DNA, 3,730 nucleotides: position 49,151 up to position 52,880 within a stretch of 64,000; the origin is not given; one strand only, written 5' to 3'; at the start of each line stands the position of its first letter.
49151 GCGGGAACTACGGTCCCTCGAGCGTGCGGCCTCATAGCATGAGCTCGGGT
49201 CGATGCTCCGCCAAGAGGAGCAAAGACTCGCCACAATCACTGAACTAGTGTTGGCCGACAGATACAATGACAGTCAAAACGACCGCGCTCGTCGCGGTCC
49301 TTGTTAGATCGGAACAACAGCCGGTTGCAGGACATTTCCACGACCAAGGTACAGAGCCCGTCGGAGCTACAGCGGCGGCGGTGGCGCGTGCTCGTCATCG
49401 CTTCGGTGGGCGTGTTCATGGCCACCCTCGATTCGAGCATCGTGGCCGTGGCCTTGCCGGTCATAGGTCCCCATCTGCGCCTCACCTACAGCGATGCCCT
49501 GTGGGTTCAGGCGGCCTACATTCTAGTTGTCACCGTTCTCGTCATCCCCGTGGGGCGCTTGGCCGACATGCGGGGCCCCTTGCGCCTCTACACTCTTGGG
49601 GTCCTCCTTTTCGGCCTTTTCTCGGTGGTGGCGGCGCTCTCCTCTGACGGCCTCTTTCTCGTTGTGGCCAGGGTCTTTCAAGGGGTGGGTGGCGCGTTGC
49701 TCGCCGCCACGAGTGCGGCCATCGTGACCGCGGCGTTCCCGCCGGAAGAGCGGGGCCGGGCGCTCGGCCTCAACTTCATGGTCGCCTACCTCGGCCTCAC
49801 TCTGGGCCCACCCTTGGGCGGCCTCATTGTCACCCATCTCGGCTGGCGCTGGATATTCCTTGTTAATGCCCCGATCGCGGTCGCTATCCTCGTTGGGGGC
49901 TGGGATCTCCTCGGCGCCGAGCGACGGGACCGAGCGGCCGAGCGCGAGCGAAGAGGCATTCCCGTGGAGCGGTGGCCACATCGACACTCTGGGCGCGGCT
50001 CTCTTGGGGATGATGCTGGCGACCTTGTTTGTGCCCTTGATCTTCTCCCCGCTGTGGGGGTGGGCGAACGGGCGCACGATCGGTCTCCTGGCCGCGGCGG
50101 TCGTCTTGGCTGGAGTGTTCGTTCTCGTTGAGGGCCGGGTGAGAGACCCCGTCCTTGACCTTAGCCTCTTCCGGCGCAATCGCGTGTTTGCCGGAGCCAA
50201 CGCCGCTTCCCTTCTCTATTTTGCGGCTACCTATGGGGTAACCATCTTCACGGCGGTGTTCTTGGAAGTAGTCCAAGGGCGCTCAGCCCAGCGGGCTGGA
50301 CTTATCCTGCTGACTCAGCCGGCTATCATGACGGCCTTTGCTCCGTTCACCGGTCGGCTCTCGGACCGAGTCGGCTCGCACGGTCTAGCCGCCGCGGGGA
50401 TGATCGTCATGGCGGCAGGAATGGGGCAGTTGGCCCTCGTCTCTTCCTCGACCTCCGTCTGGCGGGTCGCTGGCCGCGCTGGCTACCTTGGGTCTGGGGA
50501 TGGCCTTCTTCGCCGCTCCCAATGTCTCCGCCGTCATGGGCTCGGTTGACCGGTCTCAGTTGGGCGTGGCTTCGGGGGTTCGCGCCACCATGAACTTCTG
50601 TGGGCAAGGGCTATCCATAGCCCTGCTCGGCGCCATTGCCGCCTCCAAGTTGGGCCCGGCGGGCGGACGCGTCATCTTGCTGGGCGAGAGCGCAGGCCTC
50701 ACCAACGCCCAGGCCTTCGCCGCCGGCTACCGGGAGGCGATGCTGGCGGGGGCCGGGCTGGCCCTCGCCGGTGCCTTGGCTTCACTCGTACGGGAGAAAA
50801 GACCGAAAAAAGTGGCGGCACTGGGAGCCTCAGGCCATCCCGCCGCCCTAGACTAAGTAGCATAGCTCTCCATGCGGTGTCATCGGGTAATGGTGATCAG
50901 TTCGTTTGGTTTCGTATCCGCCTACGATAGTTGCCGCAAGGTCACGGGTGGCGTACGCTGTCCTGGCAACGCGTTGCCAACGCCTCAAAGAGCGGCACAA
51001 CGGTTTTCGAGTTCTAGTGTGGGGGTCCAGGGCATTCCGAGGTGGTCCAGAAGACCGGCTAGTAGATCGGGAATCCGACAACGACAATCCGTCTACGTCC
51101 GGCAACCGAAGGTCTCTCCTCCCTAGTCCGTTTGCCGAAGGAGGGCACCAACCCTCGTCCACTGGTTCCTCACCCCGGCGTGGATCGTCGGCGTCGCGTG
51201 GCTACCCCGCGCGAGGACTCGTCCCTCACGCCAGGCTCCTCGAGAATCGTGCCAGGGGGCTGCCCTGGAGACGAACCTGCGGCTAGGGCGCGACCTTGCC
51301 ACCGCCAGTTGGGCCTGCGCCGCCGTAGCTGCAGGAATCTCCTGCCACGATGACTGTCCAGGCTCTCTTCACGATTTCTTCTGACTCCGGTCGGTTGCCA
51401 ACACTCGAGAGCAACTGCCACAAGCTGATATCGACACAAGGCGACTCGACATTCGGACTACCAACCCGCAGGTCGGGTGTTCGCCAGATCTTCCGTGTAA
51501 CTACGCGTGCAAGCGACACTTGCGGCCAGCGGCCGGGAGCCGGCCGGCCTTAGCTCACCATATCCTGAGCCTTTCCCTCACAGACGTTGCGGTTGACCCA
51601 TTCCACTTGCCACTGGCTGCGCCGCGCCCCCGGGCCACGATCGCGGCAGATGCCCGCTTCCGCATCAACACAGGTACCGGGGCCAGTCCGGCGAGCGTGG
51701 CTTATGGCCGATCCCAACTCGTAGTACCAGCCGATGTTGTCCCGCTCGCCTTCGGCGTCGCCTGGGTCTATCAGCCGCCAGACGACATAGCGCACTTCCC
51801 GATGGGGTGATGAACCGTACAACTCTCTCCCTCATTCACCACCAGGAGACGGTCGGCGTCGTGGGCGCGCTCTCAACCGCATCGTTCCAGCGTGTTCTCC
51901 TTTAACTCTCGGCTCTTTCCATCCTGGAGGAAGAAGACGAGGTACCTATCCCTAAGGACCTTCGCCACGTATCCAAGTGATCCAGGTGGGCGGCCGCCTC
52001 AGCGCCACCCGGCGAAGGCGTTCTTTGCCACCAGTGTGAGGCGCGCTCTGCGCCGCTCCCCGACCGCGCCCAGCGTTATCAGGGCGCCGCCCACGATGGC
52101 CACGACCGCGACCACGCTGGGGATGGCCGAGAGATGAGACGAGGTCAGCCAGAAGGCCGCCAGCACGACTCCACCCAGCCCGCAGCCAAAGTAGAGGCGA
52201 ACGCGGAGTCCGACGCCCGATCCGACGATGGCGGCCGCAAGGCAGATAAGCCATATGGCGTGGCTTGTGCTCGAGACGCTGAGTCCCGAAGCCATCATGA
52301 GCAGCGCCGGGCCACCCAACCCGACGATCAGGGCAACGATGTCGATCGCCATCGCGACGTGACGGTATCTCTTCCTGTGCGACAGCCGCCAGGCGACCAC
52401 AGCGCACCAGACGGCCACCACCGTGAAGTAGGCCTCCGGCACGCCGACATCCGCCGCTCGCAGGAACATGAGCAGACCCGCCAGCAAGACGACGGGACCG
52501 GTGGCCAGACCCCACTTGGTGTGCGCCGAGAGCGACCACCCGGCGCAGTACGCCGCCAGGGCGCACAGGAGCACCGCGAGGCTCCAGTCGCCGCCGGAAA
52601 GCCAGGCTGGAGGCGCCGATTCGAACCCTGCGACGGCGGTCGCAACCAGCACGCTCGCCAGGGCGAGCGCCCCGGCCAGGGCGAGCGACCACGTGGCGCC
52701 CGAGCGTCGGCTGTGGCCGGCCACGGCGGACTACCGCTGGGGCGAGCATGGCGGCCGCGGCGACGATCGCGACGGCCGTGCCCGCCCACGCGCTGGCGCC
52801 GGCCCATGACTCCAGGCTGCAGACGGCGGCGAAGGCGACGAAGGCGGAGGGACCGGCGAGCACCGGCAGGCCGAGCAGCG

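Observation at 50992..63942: Hidden tandem-island architecture: a diverged att repeat brackets a 12.9-kb integrase-less surface-protein island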

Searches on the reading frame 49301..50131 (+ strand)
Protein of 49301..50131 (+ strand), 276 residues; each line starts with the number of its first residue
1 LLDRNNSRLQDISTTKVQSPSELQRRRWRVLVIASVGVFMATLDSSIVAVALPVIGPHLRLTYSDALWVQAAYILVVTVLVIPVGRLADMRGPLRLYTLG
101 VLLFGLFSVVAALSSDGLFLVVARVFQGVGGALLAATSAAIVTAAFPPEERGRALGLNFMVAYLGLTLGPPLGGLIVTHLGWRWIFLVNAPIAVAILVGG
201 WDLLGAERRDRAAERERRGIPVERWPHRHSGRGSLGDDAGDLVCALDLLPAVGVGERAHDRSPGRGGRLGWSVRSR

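Call 26: search_protein_families(library=pfam, proteins=[window:49301-50131:+], max_evalue=0.01)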
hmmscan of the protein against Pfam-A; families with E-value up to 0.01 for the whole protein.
window:49301-50131:+ (276 aa): 3 families
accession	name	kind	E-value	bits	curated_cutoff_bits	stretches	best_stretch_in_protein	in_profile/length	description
PF07690.21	MFS_1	-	5.9e-41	141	33.4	1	35-219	2-187/347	Major Facilitator Superfamily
PF05977.19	MFS_3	-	1.8e-07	30.5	27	1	28-201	16-187/524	Transmembrane secretion effector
PF12832.13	MFS_1_like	-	3.3e-05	23.5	25.2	1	58-187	238-372/373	MFS_1 like family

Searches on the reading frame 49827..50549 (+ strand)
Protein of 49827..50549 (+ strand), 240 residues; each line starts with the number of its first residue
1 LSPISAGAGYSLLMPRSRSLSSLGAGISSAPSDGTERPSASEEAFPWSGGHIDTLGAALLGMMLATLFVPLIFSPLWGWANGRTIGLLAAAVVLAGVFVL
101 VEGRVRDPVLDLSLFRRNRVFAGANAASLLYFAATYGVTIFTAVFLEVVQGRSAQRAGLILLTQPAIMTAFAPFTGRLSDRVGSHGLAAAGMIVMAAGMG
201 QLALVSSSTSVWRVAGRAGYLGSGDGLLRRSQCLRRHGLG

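Call 26: search_protein_families(library=pfam, proteins=[window:49827-50549:+], max_evalue=0.01)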
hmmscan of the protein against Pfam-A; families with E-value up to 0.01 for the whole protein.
window:49827-50549:+ (240 aa): 2 families
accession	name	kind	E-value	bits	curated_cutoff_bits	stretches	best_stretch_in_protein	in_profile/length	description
PF07690.21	MFS_1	-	1.2e-08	34.7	33.4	1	58-215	130-299/347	Major Facilitator Superfamily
PF12832.13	MFS_1_like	-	0.0017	17.9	25.2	1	129-215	9-95/373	MFS_1 like family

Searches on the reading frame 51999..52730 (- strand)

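Call 26: search_protein_families(library=pfam, proteins=[window:51999-52730:-], max_evalue=0.01)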
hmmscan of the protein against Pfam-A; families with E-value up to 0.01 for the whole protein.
window:51999-52730:- (243 aa): 0 families

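Call 92: search_protein_families(library=ncbifam, proteins=[window:51999-52730:-], max_evalue=0.01)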
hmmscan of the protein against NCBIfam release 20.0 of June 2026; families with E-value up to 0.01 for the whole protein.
window:51999-52730:- (243 aa): 1 family
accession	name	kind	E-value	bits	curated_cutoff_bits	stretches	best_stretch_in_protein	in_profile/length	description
NF047321.1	SCO7613_CTERM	domain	4.9e-07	29.6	45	1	51-234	1-180/188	SCO7613 C-terminal domain-containing membrane protein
